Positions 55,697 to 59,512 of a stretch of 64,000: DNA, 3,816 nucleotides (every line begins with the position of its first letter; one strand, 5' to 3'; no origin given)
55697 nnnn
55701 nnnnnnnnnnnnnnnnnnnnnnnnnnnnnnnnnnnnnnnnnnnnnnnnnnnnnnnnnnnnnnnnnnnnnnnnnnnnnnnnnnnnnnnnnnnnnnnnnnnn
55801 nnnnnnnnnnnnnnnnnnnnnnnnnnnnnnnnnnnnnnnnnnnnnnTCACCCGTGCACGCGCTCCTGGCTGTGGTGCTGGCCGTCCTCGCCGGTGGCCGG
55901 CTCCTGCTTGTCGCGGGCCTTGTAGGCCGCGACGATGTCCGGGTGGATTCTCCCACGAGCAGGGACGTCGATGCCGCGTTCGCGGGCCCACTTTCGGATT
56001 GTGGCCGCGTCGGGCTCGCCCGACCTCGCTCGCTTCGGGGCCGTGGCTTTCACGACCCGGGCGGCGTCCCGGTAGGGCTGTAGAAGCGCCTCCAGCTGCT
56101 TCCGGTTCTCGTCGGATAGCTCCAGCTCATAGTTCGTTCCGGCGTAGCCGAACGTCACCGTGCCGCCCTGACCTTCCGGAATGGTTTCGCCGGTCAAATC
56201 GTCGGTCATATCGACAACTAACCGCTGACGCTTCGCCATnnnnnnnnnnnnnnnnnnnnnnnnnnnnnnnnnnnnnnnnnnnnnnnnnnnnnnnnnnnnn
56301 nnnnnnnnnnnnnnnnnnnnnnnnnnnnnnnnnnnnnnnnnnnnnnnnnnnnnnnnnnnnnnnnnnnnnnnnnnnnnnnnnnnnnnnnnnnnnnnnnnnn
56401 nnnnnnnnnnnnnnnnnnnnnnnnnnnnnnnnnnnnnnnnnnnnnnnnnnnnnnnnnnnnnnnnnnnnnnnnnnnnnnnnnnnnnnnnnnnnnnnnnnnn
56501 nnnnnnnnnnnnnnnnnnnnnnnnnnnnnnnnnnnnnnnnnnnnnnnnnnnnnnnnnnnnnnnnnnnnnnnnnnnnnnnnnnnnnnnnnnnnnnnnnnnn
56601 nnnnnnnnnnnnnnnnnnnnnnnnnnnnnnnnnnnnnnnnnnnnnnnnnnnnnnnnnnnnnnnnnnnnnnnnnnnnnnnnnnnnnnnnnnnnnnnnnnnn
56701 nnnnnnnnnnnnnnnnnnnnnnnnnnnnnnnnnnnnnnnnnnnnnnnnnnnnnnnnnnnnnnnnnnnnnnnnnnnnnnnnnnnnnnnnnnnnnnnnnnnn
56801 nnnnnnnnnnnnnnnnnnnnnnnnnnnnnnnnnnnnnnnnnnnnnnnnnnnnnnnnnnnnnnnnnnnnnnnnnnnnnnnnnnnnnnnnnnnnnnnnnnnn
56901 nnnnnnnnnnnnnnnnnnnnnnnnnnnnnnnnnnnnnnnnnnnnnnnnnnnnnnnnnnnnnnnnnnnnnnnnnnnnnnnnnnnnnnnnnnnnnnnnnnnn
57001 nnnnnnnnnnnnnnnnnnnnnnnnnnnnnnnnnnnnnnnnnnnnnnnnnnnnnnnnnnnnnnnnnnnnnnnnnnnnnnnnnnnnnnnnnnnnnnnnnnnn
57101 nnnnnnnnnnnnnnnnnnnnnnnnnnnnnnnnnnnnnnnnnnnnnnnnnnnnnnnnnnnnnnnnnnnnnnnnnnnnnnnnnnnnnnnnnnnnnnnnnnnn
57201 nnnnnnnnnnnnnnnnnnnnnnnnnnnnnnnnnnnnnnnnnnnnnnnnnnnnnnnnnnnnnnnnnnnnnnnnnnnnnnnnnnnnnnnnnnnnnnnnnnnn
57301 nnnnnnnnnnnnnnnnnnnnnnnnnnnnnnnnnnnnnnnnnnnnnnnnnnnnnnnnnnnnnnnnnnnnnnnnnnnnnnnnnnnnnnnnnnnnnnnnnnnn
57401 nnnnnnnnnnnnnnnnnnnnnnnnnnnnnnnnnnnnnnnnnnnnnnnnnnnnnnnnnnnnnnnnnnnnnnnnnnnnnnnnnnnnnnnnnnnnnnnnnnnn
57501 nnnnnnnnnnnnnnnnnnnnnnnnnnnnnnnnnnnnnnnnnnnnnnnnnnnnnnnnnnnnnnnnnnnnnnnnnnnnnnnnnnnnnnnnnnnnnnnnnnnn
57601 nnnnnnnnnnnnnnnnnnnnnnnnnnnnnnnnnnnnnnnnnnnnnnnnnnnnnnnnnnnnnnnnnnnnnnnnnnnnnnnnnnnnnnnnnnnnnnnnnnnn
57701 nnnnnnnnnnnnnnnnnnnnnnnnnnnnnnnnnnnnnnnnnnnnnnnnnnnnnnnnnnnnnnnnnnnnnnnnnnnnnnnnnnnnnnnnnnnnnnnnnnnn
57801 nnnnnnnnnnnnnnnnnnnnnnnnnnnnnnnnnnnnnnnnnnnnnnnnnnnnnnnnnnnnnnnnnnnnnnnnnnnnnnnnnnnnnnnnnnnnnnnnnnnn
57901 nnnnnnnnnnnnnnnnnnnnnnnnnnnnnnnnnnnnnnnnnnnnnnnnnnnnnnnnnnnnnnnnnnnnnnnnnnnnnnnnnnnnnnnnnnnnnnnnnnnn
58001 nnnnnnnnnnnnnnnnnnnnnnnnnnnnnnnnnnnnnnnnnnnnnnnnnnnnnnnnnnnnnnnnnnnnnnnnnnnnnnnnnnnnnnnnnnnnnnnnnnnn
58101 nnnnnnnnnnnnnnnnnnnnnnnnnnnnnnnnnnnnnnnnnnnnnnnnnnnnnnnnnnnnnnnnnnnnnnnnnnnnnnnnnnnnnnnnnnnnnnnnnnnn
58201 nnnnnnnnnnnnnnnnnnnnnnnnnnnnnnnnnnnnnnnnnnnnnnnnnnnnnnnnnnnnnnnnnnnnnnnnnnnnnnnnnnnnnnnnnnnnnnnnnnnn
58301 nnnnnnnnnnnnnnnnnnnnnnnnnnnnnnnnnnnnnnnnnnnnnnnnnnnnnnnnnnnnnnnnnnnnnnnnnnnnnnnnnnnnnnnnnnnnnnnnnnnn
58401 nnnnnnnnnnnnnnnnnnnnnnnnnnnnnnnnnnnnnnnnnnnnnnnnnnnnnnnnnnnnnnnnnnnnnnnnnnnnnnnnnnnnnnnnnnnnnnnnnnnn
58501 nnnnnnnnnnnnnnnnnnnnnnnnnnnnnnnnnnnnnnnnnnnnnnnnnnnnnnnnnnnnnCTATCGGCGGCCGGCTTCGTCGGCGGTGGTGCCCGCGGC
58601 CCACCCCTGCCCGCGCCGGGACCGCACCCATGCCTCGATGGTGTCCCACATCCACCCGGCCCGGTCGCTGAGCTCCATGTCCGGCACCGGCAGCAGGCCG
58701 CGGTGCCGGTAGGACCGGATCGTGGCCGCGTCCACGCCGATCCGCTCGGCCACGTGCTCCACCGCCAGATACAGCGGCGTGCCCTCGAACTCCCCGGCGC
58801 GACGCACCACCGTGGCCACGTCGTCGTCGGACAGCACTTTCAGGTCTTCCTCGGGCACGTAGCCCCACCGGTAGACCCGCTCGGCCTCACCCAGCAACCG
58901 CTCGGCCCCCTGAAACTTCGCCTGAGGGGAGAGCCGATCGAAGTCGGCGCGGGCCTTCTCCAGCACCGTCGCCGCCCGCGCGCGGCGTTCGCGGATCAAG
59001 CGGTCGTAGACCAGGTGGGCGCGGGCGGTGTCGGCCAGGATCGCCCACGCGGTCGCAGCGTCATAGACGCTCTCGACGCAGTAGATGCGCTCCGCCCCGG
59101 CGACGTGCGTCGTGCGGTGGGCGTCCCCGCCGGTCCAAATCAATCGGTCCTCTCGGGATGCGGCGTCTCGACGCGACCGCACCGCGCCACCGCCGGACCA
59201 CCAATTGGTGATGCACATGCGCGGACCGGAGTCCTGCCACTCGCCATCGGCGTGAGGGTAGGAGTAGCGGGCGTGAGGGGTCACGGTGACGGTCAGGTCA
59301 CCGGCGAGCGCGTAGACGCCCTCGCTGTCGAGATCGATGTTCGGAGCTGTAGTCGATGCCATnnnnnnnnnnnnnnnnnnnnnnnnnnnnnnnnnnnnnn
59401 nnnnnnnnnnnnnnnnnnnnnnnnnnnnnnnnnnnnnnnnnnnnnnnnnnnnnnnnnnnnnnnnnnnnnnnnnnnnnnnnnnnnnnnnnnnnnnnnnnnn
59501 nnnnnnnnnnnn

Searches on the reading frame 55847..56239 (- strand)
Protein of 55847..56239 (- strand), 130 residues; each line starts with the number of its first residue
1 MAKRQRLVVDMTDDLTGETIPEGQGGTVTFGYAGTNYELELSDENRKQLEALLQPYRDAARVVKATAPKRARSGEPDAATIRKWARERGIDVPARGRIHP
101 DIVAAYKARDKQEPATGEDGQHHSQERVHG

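Call 10: search_protein_families(library=pfam, max_evalue=0.01, proteins=[window:55847-56239:-])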
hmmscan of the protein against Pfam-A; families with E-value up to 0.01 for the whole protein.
window:55847-56239:- (130 aa): 3 families
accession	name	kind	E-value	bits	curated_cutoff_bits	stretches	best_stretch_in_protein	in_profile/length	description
PF11774.14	Lsr2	-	1.1e-15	57.5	29.6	1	5-63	3-57/58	Lsr2 dimerization domain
PF23359.1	Lsr2_DNA-bd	-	6.3e-13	48.3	26.9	1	74-108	2-36/37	Lsr2 DNA-binding domain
PF16277.11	DUF4926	-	0.004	17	29.1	1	8-45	4-41/57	Domain of unknown function (DUF4926)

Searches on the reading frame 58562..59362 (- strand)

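Call 10: search_protein_families(library=pfam, max_evalue=0.01, proteins=[window:58562-59362:-])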
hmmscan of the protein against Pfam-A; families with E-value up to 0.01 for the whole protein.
window:58562-59362:- (266 aa): 3 families
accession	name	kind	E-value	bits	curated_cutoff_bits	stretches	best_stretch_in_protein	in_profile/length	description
PF13411.12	MerR_1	-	0.00046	20.7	21.6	1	201-228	3-30/69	MerR HTH family regulatory protein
PF00376.29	MerR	-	0.0012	19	28.2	1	204-228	5-29/38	MerR family regulatory protein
PF12728.13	HTH_17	-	0.0058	17.3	27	0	198-225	1-28/51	Helix-turn-helix domain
